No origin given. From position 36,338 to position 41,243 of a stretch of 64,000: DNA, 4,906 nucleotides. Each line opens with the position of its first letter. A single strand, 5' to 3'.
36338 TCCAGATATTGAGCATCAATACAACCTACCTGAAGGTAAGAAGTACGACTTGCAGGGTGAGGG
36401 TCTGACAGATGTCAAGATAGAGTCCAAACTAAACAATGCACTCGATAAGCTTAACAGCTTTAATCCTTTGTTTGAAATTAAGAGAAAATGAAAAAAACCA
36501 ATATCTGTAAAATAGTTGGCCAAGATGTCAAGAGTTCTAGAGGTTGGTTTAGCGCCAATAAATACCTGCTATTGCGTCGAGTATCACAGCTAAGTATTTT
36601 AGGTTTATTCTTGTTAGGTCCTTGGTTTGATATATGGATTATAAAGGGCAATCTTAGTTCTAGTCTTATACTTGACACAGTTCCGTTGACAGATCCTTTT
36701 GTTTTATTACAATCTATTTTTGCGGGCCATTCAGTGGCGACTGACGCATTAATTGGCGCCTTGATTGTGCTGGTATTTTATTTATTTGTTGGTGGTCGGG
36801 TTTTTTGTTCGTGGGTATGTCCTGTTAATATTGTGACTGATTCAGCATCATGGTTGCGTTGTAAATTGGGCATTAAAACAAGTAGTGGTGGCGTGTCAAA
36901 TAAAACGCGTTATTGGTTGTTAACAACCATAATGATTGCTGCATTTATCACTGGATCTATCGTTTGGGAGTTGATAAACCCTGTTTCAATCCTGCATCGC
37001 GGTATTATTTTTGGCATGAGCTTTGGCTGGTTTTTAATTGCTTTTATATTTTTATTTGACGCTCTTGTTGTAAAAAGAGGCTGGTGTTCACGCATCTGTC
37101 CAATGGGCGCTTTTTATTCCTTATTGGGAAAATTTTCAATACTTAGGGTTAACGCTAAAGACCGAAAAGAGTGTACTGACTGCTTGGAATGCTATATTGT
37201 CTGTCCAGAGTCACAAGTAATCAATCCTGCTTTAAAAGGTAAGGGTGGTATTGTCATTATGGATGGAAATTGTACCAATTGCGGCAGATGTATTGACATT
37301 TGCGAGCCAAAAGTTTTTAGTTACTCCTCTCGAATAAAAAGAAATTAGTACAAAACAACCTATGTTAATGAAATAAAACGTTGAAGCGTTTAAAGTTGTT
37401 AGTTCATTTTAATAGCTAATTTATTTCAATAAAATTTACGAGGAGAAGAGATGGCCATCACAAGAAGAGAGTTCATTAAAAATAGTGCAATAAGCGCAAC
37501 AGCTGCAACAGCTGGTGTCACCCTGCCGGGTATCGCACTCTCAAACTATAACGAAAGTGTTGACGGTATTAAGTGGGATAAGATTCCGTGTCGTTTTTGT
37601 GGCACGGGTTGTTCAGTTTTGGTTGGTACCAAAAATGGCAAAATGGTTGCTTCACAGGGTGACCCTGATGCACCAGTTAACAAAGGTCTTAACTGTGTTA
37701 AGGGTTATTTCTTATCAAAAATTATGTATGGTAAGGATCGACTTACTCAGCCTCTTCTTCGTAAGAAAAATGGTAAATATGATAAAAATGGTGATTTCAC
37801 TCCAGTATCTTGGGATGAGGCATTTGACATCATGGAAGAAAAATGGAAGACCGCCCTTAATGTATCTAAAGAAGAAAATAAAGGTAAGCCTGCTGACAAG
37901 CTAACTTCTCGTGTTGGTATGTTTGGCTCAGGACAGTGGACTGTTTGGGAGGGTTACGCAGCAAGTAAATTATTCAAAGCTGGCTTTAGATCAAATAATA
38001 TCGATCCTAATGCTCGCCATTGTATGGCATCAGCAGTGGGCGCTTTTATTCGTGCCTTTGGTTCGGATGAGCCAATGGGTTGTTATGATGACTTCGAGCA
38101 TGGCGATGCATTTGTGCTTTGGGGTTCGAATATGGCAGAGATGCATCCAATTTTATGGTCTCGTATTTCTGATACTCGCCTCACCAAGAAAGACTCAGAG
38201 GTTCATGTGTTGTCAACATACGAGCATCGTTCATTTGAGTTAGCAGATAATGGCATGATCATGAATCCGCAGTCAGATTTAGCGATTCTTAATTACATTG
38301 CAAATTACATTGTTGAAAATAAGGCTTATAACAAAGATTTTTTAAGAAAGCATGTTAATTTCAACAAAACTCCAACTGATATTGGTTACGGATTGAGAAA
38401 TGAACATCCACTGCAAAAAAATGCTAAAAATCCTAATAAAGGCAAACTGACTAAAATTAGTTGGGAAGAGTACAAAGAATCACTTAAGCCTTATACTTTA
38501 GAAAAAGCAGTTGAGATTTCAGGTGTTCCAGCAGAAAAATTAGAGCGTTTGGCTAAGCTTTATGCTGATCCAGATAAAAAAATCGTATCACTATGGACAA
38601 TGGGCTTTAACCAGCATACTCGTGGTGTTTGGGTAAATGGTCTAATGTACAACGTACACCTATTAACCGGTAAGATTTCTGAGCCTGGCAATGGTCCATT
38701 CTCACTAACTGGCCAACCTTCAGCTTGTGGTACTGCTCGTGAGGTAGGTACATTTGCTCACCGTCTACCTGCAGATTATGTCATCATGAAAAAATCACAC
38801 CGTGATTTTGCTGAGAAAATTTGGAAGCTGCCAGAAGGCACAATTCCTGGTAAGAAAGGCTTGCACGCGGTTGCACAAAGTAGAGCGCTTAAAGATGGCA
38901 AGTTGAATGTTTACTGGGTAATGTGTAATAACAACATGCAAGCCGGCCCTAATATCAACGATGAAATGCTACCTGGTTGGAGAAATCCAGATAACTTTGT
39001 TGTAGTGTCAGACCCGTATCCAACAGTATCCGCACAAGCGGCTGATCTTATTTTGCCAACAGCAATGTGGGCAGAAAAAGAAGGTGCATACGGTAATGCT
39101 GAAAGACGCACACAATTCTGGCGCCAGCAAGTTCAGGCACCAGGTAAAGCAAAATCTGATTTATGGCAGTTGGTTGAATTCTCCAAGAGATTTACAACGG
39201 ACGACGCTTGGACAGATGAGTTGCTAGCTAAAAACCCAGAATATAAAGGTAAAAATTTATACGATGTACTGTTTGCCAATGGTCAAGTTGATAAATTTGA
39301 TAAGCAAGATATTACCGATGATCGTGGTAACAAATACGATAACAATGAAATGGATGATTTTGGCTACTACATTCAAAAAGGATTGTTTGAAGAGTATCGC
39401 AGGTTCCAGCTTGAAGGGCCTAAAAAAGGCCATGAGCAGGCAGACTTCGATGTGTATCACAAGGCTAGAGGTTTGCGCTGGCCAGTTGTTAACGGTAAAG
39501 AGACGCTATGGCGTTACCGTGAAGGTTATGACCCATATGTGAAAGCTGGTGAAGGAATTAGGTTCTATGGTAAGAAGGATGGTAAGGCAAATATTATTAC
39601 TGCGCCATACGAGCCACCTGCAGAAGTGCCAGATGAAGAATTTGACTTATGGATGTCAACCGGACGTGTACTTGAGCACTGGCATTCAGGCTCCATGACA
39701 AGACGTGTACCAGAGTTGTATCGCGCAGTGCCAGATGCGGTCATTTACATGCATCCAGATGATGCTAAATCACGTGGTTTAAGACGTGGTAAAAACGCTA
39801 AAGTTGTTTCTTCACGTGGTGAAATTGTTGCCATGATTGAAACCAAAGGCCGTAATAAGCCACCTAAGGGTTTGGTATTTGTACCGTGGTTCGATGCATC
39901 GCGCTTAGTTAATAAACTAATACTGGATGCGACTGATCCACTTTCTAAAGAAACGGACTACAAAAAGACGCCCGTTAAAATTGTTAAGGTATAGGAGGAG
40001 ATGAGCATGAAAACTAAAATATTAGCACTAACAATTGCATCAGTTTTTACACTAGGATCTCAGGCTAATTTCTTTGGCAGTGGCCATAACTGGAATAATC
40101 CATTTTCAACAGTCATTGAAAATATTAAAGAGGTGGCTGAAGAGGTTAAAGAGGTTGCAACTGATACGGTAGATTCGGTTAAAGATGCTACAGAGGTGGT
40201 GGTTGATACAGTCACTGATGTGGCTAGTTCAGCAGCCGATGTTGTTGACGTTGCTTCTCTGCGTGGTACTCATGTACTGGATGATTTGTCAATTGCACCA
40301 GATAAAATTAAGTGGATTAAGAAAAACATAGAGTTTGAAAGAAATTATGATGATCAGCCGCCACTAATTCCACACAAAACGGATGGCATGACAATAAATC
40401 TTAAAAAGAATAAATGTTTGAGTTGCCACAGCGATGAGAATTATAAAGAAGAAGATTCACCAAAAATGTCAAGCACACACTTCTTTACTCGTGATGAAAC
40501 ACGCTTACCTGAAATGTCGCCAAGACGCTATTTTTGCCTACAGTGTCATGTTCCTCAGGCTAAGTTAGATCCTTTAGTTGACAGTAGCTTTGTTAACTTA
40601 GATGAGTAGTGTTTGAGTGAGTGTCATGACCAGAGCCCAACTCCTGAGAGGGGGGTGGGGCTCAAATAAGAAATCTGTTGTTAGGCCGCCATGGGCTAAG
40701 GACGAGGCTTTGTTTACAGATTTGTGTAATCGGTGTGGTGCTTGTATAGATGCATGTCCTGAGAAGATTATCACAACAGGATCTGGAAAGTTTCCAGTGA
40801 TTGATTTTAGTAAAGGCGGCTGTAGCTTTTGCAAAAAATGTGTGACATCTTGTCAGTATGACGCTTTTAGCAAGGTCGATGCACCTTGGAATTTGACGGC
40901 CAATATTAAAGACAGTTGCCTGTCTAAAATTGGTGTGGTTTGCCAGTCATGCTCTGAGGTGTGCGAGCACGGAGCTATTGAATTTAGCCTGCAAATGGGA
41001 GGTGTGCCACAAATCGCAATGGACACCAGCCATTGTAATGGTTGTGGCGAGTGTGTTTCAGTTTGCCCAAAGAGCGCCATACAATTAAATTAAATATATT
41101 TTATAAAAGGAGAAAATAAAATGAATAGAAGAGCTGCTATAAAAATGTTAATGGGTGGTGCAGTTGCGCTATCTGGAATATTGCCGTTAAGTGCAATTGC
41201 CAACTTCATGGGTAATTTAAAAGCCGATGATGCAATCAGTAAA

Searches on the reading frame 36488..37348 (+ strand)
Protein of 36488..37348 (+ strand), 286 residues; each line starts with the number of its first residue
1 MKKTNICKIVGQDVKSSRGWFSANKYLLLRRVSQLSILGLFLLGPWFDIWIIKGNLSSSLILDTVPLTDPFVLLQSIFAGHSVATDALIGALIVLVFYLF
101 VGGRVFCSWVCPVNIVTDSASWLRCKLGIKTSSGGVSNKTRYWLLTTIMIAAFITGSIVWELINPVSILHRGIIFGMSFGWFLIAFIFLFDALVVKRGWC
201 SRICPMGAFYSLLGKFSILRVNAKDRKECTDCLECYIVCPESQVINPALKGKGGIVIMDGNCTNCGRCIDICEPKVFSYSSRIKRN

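Call 12: search_protein_families(library=pfam, max_evalue=1, proteins=[window:36488-37348:+])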
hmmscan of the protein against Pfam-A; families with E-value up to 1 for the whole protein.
window:36488-37348:+ (286 aa): 14 families
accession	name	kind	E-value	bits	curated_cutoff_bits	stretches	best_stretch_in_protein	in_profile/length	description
PF12801.12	Fer4_5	-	1.1e-17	64.1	22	2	85-130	3-48/48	4Fe-4S binding domain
PF13187.11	Fer4_9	-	1.1e-09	38.5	27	2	200-242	8-50/52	4Fe-4S dicluster domain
PF13237.11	Fer4_10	-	1.4e-07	31.7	25.5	1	224-272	4-52/53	4Fe-4S dicluster domain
PF12837.12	Fer4_6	-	2.5e-07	30.7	25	2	226-245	6-24/24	4Fe-4S binding domain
PF00037.32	Fer4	-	3.9e-07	30.1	21.1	2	255-272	1-18/24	4Fe-4S binding domain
PF12838.12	Fer4_7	-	2.1e-06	28.6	27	2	229-273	2-49/52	4Fe-4S dicluster domain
PF12798.12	Fer4_3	-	0.00013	22.9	27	1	262-272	1-11/15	4Fe-4S binding domain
PF13484.11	Fer4_16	-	0.00049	21.3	30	1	261-280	1-20/66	4Fe-4S double cluster binding domain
PF14697.11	Fer4_21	-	0.001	19.6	35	1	225-272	4-51/59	4Fe-4S dicluster domain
PF25160.1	LdpA_Fe-S-bd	-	0.0046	17.1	27.6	2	200-244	9-43/49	LdpA Fe-S cluster-binding domain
PF12797.12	Fer4_2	-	0.055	13.9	24.5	2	255-272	3-20/22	4Fe-4S binding domain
PF12800.12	Fer4_4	-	0.057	14.3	24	1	261-272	3-14/17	4Fe-4S binding domain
PF13370.11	Fer4_13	-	0.068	14.3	24.5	2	259-281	2-24/58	4Fe-4S single cluster domain of Ferredoxin I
PF13459.11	Fer4_15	-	0.55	11.4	22.4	0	261-278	7-23/66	4Fe-4S single cluster domain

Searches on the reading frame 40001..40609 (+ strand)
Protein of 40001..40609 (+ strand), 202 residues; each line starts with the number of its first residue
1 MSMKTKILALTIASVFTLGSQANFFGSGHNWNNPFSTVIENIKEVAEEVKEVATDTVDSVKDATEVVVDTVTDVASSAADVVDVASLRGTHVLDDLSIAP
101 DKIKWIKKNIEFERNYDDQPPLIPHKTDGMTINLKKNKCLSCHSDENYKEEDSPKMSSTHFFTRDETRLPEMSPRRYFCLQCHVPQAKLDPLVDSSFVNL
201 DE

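Call 12: search_protein_families(library=pfam, max_evalue=1, proteins=[window:40001-40609:+])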
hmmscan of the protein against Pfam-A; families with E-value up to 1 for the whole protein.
window:40001-40609:+ (202 aa): 12 families
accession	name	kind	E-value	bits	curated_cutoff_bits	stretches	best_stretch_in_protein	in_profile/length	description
PF03892.19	NapB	-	3.2e-41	140.9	25.1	1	81-198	9-126/127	Nitrate reductase cytochrome c-type subunit (NapB)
PF22113.1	Mtrc-MtrF_II-IV_dom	-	0.00041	20.4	30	1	126-185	71-129/176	Outer membrane cytochrome MtrC/MtrF-like, domains II/IV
PF14522.11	Cytochrome_C7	-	0.0032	17.7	24.8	1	134-186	11-51/67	Cytochrome c7 and related cytochrome c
PF09699.15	Paired_CXXCH_1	-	0.0072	16.4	20.6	0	135-145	5-15/41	Doubled CXXCH motif (Paired_CXXCH_1)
PF11098.13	Chlorosome_CsmC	-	0.02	15.3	26.3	1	37-83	80-126/139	Chlorosome envelope protein C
PF22678.1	Cytochrom_c_NrfB-like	-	0.044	14.7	27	1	139-186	1-43/89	Cytochrome c-type protein NrfB-like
PF12732.12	YtxH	-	0.045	14.6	37.5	1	40-80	28-68/71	YtxH-like protein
PF14537.11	Cytochrom_c3_2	-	0.094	13.6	25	1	136-185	6-35/79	Cytochrome c3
PF10083.14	DUF2321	-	0.1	12.7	24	1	24-75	72-122/157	Uncharacterized protein conserved in bacteria (DUF2321)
PF16694.10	Cytochrome_P460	-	0.12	13.2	27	0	162-190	93-121/125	Cytochrome P460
PF03264.19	Cytochrom_NNT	-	0.17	12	24.1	0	101-183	90-164/174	NapC/NirT cytochrome c family, N-terminal region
PF11845.13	Tll0287-like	-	0.98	10.3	24.1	0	132-151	97-116/144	Tll0287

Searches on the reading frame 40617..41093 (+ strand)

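Call 12: search_protein_families(library=pfam, max_evalue=1, proteins=[window:40617-41093:+])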
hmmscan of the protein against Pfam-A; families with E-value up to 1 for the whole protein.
window:40617-41093:+ (158 aa): 15 families
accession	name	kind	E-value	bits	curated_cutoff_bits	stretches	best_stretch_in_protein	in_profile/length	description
PF00037.32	Fer4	-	2.2e-19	68.9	21.1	4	136-156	4-24/24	4Fe-4S binding domain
PF12838.12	Fer4_7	-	3.6e-16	59.8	27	2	108-154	4-52/52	4Fe-4S dicluster domain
PF13187.11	Fer4_9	-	1.7e-13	50.8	27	4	109-155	5-52/52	4Fe-4S dicluster domain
PF12837.12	Fer4_6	-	2.4e-11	43.4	25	2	133-155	2-24/24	4Fe-4S binding domain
PF13484.11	Fer4_16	-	5e-11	43.7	30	2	37-55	2-20/66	4Fe-4S double cluster binding domain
PF25160.1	LdpA_Fe-S-bd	-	3.6e-10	39.9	27.6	2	110-156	7-44/49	LdpA Fe-S cluster-binding domain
PF13237.11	Fer4_10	-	1.4e-09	38.1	25.5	2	108-151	11-53/53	4Fe-4S dicluster domain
PF12797.12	Fer4_2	-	7e-09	35.5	24.5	2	133-151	3-21/22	4Fe-4S binding domain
PF14697.11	Fer4_21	-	9.8e-09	35.7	35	3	107-156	9-58/59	4Fe-4S dicluster domain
PF12798.12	Fer4_3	-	1.9e-08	35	27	2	140-154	1-15/15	4Fe-4S binding domain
PF12800.12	Fer4_4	-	8e-08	32.4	24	2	35-49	2-16/17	4Fe-4S binding domain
PF13183.11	Fer4_8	-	8.8e-07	29.8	27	2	134-152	48-66/68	4Fe-4S dicluster domain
PF13534.11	Fer4_17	-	7e-05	23.7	22.2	2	33-51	42-60/61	4Fe-4S dicluster domain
PF17179.9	Fer4_22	-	0.085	14.2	27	1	135-152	76-93/95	4Fe-4S dicluster domain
PF13459.11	Fer4_15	-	0.12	13.6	22.4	1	133-152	1-20/66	4Fe-4S single cluster domain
